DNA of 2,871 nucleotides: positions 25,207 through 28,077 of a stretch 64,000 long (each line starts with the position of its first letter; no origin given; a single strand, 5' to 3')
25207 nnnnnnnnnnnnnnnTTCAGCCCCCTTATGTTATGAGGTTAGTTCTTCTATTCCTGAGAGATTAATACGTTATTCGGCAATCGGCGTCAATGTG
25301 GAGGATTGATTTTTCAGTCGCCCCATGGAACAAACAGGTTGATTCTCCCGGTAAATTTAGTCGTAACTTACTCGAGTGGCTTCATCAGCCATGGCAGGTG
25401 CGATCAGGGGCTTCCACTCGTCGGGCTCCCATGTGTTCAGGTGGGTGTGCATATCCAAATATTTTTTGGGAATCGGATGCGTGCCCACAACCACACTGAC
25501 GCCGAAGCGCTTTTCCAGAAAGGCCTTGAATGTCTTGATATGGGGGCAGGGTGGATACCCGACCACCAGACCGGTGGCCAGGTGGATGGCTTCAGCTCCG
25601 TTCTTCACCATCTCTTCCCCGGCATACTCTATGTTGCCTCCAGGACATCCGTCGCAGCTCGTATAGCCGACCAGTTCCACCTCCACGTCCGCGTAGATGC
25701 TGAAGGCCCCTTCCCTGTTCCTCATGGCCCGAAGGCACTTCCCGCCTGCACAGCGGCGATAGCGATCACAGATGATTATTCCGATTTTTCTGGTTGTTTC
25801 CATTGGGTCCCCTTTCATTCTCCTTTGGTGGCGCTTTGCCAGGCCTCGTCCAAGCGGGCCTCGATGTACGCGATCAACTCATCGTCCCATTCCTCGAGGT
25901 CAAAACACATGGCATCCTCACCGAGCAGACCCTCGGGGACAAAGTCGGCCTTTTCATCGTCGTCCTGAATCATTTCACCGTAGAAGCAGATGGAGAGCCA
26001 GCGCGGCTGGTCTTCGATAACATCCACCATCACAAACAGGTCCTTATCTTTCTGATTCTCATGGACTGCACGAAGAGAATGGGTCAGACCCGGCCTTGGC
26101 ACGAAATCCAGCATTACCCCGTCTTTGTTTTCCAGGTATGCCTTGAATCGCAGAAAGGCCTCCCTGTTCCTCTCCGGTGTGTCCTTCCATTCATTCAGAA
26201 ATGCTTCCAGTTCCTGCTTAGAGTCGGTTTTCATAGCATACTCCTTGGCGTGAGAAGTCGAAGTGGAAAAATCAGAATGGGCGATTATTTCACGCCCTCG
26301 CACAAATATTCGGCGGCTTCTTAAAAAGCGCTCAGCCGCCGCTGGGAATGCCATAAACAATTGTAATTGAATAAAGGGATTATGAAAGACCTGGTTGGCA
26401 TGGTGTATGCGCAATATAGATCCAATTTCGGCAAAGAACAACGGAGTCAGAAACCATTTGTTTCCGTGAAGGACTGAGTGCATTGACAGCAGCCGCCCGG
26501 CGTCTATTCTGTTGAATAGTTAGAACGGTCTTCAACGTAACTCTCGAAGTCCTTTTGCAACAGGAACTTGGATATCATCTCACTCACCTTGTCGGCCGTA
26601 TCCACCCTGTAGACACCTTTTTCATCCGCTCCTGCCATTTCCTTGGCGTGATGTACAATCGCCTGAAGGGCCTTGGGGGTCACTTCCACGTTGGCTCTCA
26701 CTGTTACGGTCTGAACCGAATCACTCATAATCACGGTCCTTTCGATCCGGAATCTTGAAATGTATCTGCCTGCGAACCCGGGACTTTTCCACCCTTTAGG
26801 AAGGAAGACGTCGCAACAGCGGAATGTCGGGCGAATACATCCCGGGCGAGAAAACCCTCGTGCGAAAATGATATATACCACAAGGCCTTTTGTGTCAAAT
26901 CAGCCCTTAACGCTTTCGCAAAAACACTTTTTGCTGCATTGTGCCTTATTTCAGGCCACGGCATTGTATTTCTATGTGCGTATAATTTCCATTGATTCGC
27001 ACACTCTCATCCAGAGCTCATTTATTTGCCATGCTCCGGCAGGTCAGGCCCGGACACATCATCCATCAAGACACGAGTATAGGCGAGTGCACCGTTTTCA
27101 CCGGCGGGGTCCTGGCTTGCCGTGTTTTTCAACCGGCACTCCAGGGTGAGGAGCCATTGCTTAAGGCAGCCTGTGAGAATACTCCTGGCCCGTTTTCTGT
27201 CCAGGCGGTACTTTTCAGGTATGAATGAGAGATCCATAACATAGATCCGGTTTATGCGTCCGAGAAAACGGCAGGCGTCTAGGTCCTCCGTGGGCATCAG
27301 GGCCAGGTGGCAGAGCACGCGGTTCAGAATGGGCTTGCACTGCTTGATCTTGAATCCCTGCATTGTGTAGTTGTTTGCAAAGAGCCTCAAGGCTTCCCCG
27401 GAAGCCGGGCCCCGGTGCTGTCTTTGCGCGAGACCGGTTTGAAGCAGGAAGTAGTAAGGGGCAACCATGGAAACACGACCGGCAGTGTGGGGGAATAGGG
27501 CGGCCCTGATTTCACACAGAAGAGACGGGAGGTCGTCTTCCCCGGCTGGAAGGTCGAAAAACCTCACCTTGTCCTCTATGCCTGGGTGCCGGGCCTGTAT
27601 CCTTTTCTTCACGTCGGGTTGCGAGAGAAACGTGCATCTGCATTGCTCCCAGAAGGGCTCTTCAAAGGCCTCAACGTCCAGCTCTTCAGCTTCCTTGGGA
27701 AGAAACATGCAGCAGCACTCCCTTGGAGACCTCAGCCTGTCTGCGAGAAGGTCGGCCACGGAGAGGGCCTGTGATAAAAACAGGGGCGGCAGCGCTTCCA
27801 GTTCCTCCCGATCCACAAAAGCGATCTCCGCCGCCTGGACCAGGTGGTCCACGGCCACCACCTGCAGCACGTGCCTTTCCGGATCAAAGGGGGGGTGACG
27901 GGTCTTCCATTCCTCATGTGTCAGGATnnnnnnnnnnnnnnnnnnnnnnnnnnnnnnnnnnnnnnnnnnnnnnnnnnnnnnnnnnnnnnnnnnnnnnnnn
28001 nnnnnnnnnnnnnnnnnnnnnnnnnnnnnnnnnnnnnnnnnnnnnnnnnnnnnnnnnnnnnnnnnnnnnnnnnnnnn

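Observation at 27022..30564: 1180-aa Lon-type protease with unrecognised N- and C-terminal domains next to aprBA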

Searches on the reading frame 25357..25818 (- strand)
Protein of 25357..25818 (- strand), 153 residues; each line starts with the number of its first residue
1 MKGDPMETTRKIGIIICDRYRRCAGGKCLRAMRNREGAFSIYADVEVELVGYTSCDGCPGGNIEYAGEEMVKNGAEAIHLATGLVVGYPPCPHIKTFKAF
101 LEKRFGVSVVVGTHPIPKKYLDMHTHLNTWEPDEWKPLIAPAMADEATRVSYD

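Call 7: search_protein_families(library=pfam, proteins=[window:25357-25818:-], max_evalue=0.001)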
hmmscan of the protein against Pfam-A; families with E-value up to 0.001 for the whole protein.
window:25357-25818:- (153 aa): 1 family
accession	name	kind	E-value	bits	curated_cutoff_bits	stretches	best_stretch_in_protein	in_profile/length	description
PF08821.16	CGGC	-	7.2e-29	100.6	27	1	11-114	1-106/106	CGGC domain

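Call 66: search_protein_families(library=padloc, proteins=[window:25357-25818:-], max_evalue=0.1)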
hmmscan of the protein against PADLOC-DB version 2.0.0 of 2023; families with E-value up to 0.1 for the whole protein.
window:25357-25818:- (153 aa): 0 families

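Call 67: search_protein_families(library=ncbifam, proteins=[window:25357-25818:-], max_evalue=0.1)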
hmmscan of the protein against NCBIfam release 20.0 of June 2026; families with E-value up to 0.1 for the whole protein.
window:25357-25818:- (153 aa): 0 families

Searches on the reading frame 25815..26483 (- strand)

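Call 7: search_protein_families(library=pfam, proteins=[window:25815-26483:-], max_evalue=0.001)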
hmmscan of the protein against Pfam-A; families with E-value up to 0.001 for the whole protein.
window:25815-26483:- (222 aa): 0 families

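Call 66: search_protein_families(library=padloc, proteins=[window:25815-26483:-], max_evalue=0.1)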
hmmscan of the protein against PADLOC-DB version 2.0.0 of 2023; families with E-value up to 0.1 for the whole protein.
window:25815-26483:- (222 aa): 0 families

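Call 67: search_protein_families(library=ncbifam, proteins=[window:25815-26483:-], max_evalue=0.1)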
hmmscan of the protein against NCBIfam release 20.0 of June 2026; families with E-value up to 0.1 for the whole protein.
window:25815-26483:- (222 aa): 1 family
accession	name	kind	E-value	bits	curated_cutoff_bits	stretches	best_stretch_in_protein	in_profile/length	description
NF003053.0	PRK03972.1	equivalog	0.081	12.5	246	0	125-171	132-172/208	ribosomal biogenesis protein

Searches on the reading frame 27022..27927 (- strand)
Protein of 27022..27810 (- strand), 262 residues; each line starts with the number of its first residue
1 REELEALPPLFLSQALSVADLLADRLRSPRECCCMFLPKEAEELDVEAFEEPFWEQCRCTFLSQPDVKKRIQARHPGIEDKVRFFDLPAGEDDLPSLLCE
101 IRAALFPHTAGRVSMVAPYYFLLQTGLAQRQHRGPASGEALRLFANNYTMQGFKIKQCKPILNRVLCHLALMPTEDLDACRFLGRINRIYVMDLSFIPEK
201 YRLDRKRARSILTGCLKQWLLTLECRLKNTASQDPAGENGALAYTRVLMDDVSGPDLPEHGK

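Call 21: search_solved_structures(query=A2, max_evalue=10, show_alignments=3)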
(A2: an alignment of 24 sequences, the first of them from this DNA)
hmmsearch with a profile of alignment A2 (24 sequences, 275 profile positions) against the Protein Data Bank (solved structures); distinct sequences matched with E-value up to 10: 0.

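Call 25: find_homologous_proteins(query=A2, max_evalue=0.001)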
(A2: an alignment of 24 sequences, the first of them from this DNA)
Query A2 (24 sequences) (301 aa, profile of the alignment): 35 proteins with E <= 0.001 among 8000 candidates.
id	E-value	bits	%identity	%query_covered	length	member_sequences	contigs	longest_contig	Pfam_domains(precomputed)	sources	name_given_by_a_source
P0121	2.0e-114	400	48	87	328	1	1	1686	PF05362.20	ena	-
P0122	1.4e-104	368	44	88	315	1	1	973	-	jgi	jgi:ATP-dependent Lon protease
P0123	2.9e-103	363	48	87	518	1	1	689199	PF05362.20,PF22667.3,PF13541.13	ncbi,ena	-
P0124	8.6e-102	359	37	89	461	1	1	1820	PF05362.20,PF13541.13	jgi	jgi:ATP-dependent Lon protease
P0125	1.7e-101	358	42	87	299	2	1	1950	-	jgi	jgi:ATP-dependent Lon protease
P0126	5.1e-101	356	42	90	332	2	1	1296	-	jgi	jgi:ATP-dependent Lon protease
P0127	1.8e-100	354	55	88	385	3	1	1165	PF05362.20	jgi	jgi:hypothetical protein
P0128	8.0e-100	352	59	91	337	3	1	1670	PF05362.20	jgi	jgi:ATP-dependent Lon protease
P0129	3.1e-99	350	40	87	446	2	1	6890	PF05362.20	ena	-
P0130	6.7e-99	349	43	87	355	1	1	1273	PF05362.20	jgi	jgi:hypothetical protein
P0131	1.3e-97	345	38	88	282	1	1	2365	-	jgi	-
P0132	4.2e-97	343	41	87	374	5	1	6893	PF05362.20,PF13541.13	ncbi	ncbi:MAG: ATP-dependent protease, partial [Deltaproteobacteria bacterium]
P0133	9.9e-97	342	45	87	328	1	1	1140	PF05362.20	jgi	jgi:ATP-dependent Lon protease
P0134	1.0e-96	342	42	87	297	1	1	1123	-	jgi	jgi:ATP-dependent Lon protease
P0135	1.6e-93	332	39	87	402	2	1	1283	PF05362.20,PF13541.13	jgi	jgi:ATP-dependent Lon protease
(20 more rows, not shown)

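Call 31: predict_structure(alignment_id=A2)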
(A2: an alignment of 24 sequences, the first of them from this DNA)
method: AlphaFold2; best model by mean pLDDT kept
length: 301 residues; sequences in the alignment: 24
mean_pLDDT: 85.0   pTM: 0.83
mean pLDDT of the five models: 85.0, 83.1, 82.2, 81.9, 80.2
residues with pLDDT >= 90: 182; 70-90: 71; 50-70: 26; < 50: 22
segments of 3 or more residues with pLDDT < 50: 277-286, 291-301
pLDDT, mean of each block of 10 residues (from residue 1): 94 87 94 90 92 94 78 93 75 81 95 92 86 86 84 94 88 63 96 93 93 92 96 93 92 94 90 58 47 46 40
secondary structure, 60 per line:
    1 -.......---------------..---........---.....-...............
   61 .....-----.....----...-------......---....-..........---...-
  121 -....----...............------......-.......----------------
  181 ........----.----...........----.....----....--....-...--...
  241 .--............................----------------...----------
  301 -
elements in order: H4-8 H29-36 H40-44 H46-65 E71-75 H90-95 E99-102 H104-113 E122-125 H130-144 E151-156 H158-164 E181-188 H198-208 H213-217 E222-225 E228-231 H238-241 H244-271

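Call 41: search_protein_families(library=pfam, alignment_id=A2, max_evalue=10)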
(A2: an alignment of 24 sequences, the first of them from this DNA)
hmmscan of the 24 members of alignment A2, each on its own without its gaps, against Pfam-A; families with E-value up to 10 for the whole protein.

A. member 1, seq(301 aa): 1 family
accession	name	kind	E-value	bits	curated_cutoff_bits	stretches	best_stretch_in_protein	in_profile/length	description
PF18408.7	zf_Hakai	-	0.0034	17.4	26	1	93-114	9-30/32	C2H2 Hakai zinc finger domain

B. families by the number of members that match (of 24 scanned): 10 families
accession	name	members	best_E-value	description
PF18408.7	zf_Hakai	1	0.0034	C2H2 Hakai zinc finger domain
PF20694.2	TRADD-like_N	1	0.076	TRADD-like N-terminal domain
PF23249.1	KH_PARP14_3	1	0.1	PARP14, third type I KH domain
PF07273.18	DUF1439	1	0.14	Protein of unknown function (DUF1439)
PF11252.13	DUF3051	1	0.16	Protein of unknown function (DUF3051)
PF06089.17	Asparaginase_II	1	0.17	L-asparaginase II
PF11507.13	Transcript_VP30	1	0.19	Ebola virus-specific transcription factor VP30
PF07948.16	Nairovirus_GP38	1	0.21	Nairovirus GP38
PF03103.22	DUF243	1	0.22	Domain of unknown function (DUF243)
PF17323.7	ToxS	1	0.26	Trans-membrane regulatory protein ToxS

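Call 67: search_protein_families(library=ncbifam, proteins=[window:27022-27810:-], max_evalue=0.1)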
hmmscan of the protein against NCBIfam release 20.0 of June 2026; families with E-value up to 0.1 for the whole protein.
window:27022-27810:- (262 aa): 0 families
